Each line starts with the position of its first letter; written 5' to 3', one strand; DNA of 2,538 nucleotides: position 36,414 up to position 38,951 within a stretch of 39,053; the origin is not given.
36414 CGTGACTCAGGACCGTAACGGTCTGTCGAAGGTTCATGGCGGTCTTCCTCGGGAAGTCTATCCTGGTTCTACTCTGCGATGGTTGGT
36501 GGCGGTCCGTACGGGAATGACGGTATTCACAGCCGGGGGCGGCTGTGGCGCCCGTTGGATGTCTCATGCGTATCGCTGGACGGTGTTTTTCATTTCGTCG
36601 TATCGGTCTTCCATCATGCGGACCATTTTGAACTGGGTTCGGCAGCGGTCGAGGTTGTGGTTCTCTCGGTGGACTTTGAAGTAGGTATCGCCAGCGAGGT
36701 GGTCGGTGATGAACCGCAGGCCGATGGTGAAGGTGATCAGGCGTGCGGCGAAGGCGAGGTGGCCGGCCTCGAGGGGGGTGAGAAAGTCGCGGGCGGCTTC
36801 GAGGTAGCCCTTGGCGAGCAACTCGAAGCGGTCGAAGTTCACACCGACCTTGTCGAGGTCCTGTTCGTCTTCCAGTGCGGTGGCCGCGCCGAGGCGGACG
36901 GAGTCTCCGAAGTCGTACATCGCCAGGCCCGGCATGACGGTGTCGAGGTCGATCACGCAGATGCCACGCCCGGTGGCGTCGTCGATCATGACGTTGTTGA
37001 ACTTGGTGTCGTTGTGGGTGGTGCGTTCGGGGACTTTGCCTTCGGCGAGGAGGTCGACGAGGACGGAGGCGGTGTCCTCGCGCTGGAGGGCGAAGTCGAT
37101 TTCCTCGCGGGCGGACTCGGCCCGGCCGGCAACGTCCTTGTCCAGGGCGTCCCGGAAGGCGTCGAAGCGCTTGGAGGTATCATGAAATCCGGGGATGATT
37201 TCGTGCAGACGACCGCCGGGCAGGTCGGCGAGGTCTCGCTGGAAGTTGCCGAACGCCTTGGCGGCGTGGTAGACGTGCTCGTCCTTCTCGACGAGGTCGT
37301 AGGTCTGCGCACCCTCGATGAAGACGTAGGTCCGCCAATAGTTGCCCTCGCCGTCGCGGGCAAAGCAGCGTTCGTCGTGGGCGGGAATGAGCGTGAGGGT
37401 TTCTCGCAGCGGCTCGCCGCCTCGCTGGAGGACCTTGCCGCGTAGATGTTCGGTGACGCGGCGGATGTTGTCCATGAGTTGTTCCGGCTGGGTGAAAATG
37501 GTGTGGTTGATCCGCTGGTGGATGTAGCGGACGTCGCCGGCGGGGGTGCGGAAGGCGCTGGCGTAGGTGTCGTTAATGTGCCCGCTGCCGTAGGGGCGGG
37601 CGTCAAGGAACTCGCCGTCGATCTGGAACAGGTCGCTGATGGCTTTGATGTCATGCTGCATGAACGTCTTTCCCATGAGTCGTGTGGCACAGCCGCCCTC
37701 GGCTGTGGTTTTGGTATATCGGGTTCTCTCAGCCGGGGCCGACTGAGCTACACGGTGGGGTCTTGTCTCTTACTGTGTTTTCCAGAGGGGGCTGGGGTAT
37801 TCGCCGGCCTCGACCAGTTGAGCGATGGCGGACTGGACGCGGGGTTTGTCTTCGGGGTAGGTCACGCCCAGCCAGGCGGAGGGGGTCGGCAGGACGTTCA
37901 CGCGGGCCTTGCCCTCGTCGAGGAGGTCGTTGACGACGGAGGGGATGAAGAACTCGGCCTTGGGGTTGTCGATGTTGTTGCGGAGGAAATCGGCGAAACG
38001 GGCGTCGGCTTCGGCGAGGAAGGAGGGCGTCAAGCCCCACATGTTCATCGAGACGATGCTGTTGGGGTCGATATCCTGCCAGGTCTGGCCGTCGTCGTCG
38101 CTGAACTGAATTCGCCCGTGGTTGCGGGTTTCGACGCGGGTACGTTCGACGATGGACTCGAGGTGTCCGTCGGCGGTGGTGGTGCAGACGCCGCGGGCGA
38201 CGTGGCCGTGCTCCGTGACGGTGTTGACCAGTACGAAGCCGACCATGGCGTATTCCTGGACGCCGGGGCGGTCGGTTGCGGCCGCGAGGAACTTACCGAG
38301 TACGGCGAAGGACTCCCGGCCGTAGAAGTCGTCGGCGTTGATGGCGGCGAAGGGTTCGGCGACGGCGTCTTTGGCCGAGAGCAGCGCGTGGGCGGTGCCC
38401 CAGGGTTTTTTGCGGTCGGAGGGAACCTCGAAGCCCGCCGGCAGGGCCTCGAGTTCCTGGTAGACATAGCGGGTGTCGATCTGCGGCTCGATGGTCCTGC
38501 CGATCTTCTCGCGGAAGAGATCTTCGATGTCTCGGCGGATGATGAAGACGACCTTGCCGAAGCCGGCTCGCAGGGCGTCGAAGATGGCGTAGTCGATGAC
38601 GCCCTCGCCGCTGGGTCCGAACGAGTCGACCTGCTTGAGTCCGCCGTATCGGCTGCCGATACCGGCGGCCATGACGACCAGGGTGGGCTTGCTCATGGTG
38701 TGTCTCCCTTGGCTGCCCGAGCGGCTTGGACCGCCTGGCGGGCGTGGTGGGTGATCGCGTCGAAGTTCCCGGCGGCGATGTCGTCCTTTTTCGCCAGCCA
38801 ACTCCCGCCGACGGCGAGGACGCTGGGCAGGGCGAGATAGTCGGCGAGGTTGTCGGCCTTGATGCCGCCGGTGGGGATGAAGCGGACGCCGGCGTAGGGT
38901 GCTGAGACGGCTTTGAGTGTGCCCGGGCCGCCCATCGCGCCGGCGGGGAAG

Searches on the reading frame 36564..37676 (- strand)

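Call 9: search_protein_families(library=pfam, proteins=[window:36564-37676:-], max_evalue=0.001)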
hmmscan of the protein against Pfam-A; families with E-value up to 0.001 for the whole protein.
window:36564-37676:- (370 aa): 1 family
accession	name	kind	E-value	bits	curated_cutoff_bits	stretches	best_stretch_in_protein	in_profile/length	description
PF01636.29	APH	-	4.4e-16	59.8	23.2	1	26-271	2-220/239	Phosphotransferase enzyme family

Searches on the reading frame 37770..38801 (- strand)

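Call 9: search_protein_families(library=pfam, proteins=[window:37770-38801:-], max_evalue=0.001)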
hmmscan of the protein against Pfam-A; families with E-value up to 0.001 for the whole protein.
window:37770-38801:- (343 aa): 1 family
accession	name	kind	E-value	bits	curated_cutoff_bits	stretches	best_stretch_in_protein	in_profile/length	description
PF00483.29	NTP_transferase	-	6e-06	26.4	21.2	1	43-225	4-168/245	Nucleotidyl transferase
